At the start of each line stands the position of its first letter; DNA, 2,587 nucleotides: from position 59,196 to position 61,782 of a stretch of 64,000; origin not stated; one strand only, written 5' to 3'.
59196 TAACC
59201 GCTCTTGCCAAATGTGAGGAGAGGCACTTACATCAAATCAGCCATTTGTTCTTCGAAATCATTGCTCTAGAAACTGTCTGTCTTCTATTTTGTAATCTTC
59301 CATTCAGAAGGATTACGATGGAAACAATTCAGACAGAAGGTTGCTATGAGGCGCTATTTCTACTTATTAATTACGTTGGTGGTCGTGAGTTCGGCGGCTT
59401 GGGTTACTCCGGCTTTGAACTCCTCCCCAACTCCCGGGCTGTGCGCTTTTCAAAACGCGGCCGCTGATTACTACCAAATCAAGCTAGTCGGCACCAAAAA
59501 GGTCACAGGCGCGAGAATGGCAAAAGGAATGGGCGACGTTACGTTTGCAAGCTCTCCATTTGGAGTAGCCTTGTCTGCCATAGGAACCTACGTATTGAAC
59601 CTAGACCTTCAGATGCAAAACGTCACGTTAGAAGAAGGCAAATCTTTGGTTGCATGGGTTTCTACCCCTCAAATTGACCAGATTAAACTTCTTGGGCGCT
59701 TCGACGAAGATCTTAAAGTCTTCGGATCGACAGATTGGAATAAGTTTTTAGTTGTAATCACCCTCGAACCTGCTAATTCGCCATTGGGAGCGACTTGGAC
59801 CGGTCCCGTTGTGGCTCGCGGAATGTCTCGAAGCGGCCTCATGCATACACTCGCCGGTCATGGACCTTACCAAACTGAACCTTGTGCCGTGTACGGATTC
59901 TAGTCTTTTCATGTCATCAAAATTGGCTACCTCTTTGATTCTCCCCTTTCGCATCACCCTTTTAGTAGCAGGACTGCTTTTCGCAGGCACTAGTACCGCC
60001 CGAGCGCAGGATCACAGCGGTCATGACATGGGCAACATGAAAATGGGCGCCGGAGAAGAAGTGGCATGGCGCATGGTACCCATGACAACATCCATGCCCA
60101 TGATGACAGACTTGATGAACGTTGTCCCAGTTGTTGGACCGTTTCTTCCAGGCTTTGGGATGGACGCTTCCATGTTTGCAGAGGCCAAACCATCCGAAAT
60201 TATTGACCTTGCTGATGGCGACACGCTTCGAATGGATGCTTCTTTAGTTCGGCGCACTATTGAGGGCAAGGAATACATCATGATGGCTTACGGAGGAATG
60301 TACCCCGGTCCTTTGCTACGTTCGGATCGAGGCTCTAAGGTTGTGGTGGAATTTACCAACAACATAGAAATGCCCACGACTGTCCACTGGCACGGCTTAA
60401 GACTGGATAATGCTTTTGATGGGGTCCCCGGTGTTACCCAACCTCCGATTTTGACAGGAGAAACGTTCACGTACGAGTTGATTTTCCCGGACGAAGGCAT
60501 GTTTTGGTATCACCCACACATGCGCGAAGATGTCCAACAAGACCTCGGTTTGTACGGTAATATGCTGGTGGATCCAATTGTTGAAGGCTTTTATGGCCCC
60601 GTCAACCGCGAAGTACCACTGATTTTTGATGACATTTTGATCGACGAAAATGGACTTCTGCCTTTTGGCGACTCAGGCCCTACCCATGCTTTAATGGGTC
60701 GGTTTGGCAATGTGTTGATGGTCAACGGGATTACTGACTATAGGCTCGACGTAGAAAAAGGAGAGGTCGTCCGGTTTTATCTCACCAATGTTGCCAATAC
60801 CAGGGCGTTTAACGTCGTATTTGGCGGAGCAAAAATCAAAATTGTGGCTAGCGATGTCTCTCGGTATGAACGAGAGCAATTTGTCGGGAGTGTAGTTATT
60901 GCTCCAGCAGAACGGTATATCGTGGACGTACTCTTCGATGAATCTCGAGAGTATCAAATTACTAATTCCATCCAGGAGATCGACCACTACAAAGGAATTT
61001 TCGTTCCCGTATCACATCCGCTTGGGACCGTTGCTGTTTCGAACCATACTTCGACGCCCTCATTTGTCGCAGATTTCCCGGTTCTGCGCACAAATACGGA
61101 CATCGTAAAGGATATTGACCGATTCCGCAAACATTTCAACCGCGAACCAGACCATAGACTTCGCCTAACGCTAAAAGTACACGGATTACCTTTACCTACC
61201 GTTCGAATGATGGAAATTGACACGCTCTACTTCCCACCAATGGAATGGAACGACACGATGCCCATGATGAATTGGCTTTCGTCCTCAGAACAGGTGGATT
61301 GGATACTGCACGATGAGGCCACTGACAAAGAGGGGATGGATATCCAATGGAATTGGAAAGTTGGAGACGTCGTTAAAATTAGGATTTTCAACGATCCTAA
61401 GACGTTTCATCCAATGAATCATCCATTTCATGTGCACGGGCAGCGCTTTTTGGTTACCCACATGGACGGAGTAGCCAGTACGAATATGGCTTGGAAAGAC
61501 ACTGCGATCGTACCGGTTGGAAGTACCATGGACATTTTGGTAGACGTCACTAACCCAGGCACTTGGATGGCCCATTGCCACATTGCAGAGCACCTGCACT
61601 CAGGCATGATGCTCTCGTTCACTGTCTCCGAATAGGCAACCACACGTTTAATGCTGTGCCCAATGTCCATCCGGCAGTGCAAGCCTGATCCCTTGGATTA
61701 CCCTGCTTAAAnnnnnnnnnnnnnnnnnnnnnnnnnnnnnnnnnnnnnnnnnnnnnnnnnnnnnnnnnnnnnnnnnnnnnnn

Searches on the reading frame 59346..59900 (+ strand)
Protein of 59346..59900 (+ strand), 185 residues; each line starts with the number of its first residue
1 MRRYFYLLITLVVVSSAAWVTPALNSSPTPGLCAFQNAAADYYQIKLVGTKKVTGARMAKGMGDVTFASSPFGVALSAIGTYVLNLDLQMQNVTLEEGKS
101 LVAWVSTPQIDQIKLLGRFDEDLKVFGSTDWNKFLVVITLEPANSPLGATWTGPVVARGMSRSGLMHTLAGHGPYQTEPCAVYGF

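Call 21: search_protein_families(library=pfam, proteins=[window:59346-59900:+], max_evalue=0.001)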
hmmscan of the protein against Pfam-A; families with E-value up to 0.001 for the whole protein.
window:59346-59900:+ (185 aa): 0 families

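Call 33: search_protein_families(library=ncbifam, proteins=[window:59346-59900:+], max_evalue=1)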
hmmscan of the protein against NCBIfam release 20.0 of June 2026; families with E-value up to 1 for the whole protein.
window:59346-59900:+ (185 aa): 0 families

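Call 43: find_homologous_proteins(query=window:59346-59900:+, max_evalue=0.001)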
Query window:59346-59900:+ (185 aa): 380 proteins with E <= 0.001 among 471 candidates; the best 120 are listed.
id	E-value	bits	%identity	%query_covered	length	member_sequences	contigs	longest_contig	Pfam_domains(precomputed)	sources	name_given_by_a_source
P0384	3.2e-118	410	99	100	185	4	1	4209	-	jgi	jgi:hypothetical protein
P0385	2.8e-80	286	71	100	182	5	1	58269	-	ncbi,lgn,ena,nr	ncbi:MAG: hypothetical protein O3B41_05275 [Bacteroidetes bacterium]|nr:hypothetical protein [Bacter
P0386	2.7e-77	277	75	88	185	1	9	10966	-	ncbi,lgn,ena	-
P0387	2.9e-74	267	66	93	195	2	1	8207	-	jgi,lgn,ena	-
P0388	2.3e-71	257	63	95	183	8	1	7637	-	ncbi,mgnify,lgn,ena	mgnify:FL=1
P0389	2.3e-71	257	61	100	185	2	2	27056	-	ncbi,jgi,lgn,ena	-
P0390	2.6e-71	257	67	89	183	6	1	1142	-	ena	-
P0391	3.0e-71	257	64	97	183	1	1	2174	-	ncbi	-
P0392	3.8e-71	257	65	100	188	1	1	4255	-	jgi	jgi:hypothetical protein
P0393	5.5e-71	256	60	100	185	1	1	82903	-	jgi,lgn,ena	-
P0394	2.0e-70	254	72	84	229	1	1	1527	-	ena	-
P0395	6.1e-70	253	72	84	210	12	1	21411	-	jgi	jgi:hypothetical protein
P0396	4.0e-69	250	62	98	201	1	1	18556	-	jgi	-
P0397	4.5e-69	250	62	98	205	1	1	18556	-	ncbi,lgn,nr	ncbi:hypothetical protein HQ496_11215 [bacterium]|nr:hypothetical protein [bacterium]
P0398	2.8e-67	244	62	97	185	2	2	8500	-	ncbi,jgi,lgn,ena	-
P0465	5.4e-46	175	51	86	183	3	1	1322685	-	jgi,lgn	-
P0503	2.1e-43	166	51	84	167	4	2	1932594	-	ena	-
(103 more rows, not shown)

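Call 51: predict_structure(alignment_id=A3)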
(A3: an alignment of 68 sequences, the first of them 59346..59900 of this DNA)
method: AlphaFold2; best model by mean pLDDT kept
length: 185 residues; sequences in the alignment: 68
mean_pLDDT: 85.0   pTM: 0.72
mean pLDDT of the five models: 85.0, 84.2, 83.6, 83.4, 82.9
residues with pLDDT >= 90: 113; 70-90: 35; 50-70: 24; < 50: 13
segments of 3 or more residues with pLDDT < 50: 171-179, 183-185
pLDDT, mean of each block of 10 residues (from residue 1): 78 78 71 61 92 95 95 91 97 97 95 97 98 95 97 96 69 48 45
secondary structure, 60 per line:
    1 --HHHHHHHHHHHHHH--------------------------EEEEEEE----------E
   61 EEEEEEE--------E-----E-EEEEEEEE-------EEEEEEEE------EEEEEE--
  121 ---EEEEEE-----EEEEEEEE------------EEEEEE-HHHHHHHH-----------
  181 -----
elements in order: H3-16 E43-49 E60-67 E84-91 E99-106 E113-118 E124-129 E135-142 E155-160 H162-169

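Call 53: search_solved_structures(query=A3, max_evalue=10)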
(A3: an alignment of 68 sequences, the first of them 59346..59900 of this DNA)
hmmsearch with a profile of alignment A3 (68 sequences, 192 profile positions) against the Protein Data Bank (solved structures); distinct sequences matched with E-value up to 10: 4.
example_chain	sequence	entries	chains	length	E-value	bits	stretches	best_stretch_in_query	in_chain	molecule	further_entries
1l0q_A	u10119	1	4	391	0.00021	23.9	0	67-99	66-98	Surface layer protein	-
5xyi_A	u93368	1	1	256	0.41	13.1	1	61-108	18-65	40S ribosomal protein SA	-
6bwc_A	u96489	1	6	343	0.91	12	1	24-89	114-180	Polysaccharide biosynthesis protein CapD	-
5c2v_B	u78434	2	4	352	1.7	11.1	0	72-90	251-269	HYDRAZINE SYNTHASE BETA SUBUNIT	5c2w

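Call 54: fold_search(model_id=the predicted structure, library=pdb)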
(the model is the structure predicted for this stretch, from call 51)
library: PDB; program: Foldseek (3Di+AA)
matches with E <= 10: 1163; with E <= 0.001: 0
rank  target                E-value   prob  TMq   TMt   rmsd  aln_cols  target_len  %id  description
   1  8t7l_B                4.0e-03  0.98  0.28  0.32   8.4       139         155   14  Copper bound HftA from Treponema denticola (released 2024-06-26)
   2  8t7m_B                6.2e-03  0.96  0.30  0.33   8.4       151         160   13  Iron and Copper bound HftA from Treponema denticola (released 2024-06-26)
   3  8t7l_A                7.3e-03  0.94  0.29  0.32   8.9       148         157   11  Copper bound HftA from Treponema denticola (released 2024-06-26)
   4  3nrp_B                1.1e-02  0.91  0.30  0.34   9.0       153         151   10  Crystal structure of 'as isolated' uropathogenic E. coli strain F11 FetP recombinantly expressed in the periplasm of E (released 2011-05-18)
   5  2o6c_A                1.4e-02  0.84  0.25  0.28   8.7       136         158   10  Structure of selenomethionyl rTp34 from Treponema pallidum (released 2006-12-26)
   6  8t7k                  1.5e-02  0.85  0.26  0.29   9.5       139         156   12  Apo HftA from Treponema denticola (released 2024-06-26)
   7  3uc2_D                2.2e-02  0.63  0.22  0.32   8.3       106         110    9  Crystal structure of a DUF4426 family protein (PA0388) from Pseudomonas aeruginosa PAO1 at 2.09 A resolution (released 2011-11-23)
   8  6wee_B                2.6e-02  0.82  0.28  0.31   9.0       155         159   10  Copper-bound M88I variant of Campylobacter jejuni P19 (released 2021-02-10)
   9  6wee_A                2.6e-02  0.80  0.28  0.31   9.0       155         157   10  Copper-bound M88I variant of Campylobacter jejuni P19 (released 2021-02-10)
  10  4nwn_B                2.9e-02  0.75  0.26  0.29   9.4       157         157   10  Computationally Designed Two-Component Self-Assembling Tetrahedral Cage T32-28 (released 2014-05-28)
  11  6zlx                  3.5e-02  0.77  0.26  0.21   7.2       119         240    7  The structure of the ClpX-associated factor PDIP38 (released 2021-07-14)
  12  6flh                  3.7e-02  0.99  0.37  0.54   4.7       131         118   16  Monomeric Human Cu,Zn Superoxide dismutase, SOD1 7+7, apo form (released 2018-11-07)
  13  3uc2_A                4.1e-02  0.51  0.22  0.29   8.8       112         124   11  Crystal structure of a DUF4426 family protein (PA0388) from Pseudomonas aeruginosa PAO1 at 2.09 A resolution (released 2011-11-23)
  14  6y9b_H                4.3e-02  0.87  0.28  0.37   6.1       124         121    7  Cryo-EM structure of trimeric human STEAP1 bound to three Fab120.545 fragments (released 2020-05-20)
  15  2o6c_B                4.3e-02  0.77  0.27  0.30   8.5       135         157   10  Structure of selenomethionyl rTp34 from Treponema pallidum (released 2006-12-26)
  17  6wed_A                5.1e-02  0.69  0.27  0.31   9.2       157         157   10  Copper-bound E44Q variant of Campylobacter jejuni P19 (released 2021-02-10)
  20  3lzl_A                5.4e-02  0.63  0.27  0.29   9.4       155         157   11  Crystal Structure Analysis of the as-solated P19 protein from Campylobacter jejuni at 1.45 A at pH 9.0 (released 2010-07-21)
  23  6wef_A                6.8e-02  0.57  0.28  0.30   9.0       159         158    9  Copper-bound D92H variant of Campylobacter jejuni P19 (released 2021-02-10)
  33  6wee_C                1.0e-01  0.57  0.28  0.31   9.0       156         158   10  Copper-bound M88I variant of Campylobacter jejuni P19 (released 2021-02-10)
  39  3lzo_A                1.1e-01  0.66  0.29  0.33   9.0       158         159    9  Crystal Structure Analysis of the copper-reconstituted P19 protein from Campylobacter jejuni at 1.65 A at pH 10.0 (released 2010-07-21)
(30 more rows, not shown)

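Call 73: find_encoding_contigs(protein=P0503, flank=7000, max_places=2)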
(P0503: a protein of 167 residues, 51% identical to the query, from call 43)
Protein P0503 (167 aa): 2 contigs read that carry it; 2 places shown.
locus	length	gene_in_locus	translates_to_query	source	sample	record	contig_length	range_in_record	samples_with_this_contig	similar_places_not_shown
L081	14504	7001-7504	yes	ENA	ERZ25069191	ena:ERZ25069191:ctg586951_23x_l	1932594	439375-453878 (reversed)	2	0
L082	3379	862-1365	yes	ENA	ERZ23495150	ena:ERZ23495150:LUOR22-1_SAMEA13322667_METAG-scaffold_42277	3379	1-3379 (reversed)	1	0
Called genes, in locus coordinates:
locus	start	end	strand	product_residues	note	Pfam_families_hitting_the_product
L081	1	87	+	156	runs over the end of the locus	PF03793:PASTA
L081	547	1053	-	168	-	PF00156:Pribosyltran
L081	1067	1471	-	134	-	-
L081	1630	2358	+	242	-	PF02163:Peptidase_M50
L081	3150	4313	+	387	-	-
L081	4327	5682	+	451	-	-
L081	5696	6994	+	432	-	-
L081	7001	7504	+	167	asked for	-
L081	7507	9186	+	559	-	PF07732:Cu-oxidase_3, PF00394:Cu-oxidase, PF07731:Cu-oxidase_2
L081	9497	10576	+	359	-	-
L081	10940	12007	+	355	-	-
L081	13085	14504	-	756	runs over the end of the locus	PF20465:MmeI_hel, PF20473:MmeI_Mtase, PF20466:MmeI_TRD, PF20467:MmeI_C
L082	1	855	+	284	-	?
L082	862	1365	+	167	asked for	-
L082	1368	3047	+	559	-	PF07732:Cu-oxidase_3, PF00394:Cu-oxidase, PF07731:Cu-oxidase_2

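Call 74: find_encoding_contigs(protein=P0465, flank=7000, max_places=2)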
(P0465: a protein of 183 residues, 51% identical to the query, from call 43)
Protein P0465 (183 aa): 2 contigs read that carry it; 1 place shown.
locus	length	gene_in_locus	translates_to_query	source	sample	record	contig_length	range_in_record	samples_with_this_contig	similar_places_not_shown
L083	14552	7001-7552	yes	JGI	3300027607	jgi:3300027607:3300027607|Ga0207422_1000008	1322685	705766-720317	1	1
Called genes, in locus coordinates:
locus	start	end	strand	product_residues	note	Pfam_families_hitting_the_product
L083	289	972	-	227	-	PF13398:Peptidase_M50B (weak), PF02163:Peptidase_M50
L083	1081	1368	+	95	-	-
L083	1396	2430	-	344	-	-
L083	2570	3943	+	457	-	PF07992:Pyr_redox_2, PF13738:Pyr_redox_3 (weak), PF00070:Pyr_redox, PF02852:Pyr_redox_dim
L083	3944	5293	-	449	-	PF13576:Pentapeptide_3 (faint), PF13599:Pentapeptide_4 (faint), PF00805:Pentapeptide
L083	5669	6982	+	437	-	-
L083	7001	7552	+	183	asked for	-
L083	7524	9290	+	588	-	PF07732:Cu-oxidase_3, PF00394:Cu-oxidase (faint), PF07731:Cu-oxidase_2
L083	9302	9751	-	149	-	-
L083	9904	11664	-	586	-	-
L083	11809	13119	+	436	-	PF13660:DUF4147, PF05161:MOFRL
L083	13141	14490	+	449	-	PF00557:Peptidase_M24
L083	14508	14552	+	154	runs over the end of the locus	-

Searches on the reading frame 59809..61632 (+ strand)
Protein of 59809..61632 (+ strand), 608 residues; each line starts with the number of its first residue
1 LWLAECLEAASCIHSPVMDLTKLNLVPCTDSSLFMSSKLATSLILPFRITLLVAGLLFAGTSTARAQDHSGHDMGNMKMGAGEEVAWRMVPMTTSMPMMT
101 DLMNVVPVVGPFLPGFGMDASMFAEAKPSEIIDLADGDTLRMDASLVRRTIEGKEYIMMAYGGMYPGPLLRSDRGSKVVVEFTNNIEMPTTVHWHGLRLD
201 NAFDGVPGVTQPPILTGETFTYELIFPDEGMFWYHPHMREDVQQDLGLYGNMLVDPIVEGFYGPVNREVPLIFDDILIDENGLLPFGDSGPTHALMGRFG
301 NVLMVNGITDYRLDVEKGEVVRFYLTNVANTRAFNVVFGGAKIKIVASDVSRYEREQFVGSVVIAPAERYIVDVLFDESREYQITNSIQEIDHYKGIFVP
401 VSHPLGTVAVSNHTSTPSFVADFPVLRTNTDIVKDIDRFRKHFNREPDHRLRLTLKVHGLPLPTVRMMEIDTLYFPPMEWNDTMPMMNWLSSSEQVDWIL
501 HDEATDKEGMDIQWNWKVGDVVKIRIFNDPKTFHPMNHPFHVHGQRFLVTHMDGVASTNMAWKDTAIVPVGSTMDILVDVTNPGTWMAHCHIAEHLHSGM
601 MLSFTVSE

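Call 21: search_protein_families(library=pfam, proteins=[window:59809-61632:+], max_evalue=0.001)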
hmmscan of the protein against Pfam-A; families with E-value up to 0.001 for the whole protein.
window:59809-61632:+ (608 aa): 3 families
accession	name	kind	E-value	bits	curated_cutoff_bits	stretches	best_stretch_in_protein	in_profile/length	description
PF07732.21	Cu-oxidase_3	-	8.7e-33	113.4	21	1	152-256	10-116/119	Multicopper oxidase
PF07731.20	Cu-oxidase_2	-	1.6e-25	89.9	20.4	1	515-607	36-134/137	Multicopper oxidase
PF00394.28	Cu-oxidase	-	3.1e-16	60.3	21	2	306-388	53-135/157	Multicopper oxidase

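Call 33: search_protein_families(library=ncbifam, proteins=[window:59809-61632:+], max_evalue=1)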
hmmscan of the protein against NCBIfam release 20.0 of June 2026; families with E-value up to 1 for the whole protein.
window:59809-61632:+ (608 aa): 10 families
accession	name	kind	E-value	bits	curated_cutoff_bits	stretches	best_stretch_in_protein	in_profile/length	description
NF008205.1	PRK10965.1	equivalog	4.6e-41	141.2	525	2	153-384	61-296/529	multicopper oxidase CueO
TIGR01480.1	copper_res_A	subfamily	1e-37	129.9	478.95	3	141-274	49-179/593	copper resistance system multicopper oxidase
TIGR03388.1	ascorbase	equivalog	2e-26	92.8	614.8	2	152-256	16-121/542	L-ascorbate oxidase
TIGR03389.1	laccase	equivalog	6.9e-26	91.1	558.9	2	159-378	25-251/539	laccase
TIGR03390.1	ascorbOXfungal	equivalog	9.9e-17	60.6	445.35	2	146-379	19-264/538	L-ascorbate oxidase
NF008135.0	PRK10883.1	equivalog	3.2e-14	52.3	581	2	160-408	69-319/471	cell division protein FtsP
NF045554.1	AmiPhnlOxPhsA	equivalog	4.7e-09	35.3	950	2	553-606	516-570/581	O-aminophenol oxidase PhsA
TIGR02376.1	Cu_nitrite_red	equivalog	1.6e-06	27.7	296.3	1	152-257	43-147/326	copper-containing nitrite reductase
NF010641.0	PRK14038.1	equivalog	0.038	12.7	554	1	372-424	396-451/454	ADP-specific glucokinase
TIGR03094.1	sulfo_cyanin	equivalog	0.066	12.7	168.4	1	556-607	135-185/195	sulfocyanin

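Call 57: search_solved_structures(query=window:59911-61632:+, max_evalue=1e-10)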
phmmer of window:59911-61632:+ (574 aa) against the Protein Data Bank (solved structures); distinct sequences matched with E-value up to 1e-10: 125 (the best 60 are shown).
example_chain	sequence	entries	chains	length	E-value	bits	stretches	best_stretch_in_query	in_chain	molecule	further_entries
4f7k_A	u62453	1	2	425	5.2e-48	167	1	124-343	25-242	Laccase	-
6vox_A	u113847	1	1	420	1.6e-39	138.9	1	119-319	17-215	Copper oxidase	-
6vow_A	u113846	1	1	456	7.2e-39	136.8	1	120-341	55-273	multicopper oxidase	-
6wcn_A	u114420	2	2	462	1.8e-34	122.3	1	105-340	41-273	Laccase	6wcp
6w2k_A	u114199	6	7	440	1.8e-34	122.3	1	105-340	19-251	Laccase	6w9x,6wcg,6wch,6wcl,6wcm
2xu9_A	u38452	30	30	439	1.8e-34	122.3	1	105-340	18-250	LACCASE | LACCASE-LIKE PROTEIN | THERMUS THERMOPHILUS MULTICOPPER OXIDASE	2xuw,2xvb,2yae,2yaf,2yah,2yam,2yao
9cpm_A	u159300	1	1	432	2.7e-34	121.7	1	105-340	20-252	Laccase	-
2zwn_A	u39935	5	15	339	1.1e-33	119.7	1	115-222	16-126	two-domain type laccase | Multicopper oxidase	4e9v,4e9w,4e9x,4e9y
8z59_A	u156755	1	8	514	1.5e-31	112.7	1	120-344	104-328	Bilirubin oxidase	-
3zx1_A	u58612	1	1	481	1.9e-30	109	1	116-347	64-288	OXIDOREDUCTASE, PUTATIVE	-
5b7e_A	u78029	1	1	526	7.3e-29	103.8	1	88-358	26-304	Blue copper oxidase CueO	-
5ys1_A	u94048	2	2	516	1.6e-28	102.6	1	88-392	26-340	Blue copper oxidase CueO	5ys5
7f19_A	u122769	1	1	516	1.8e-28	102.5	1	88-392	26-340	Blue copper oxidase CueO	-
4hal_A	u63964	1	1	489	2e-28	102.4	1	111-358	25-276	Blue copper oxidase CueO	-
7f0v_A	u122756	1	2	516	4.1e-28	101.3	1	88-356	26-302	Blue copper oxidase CueO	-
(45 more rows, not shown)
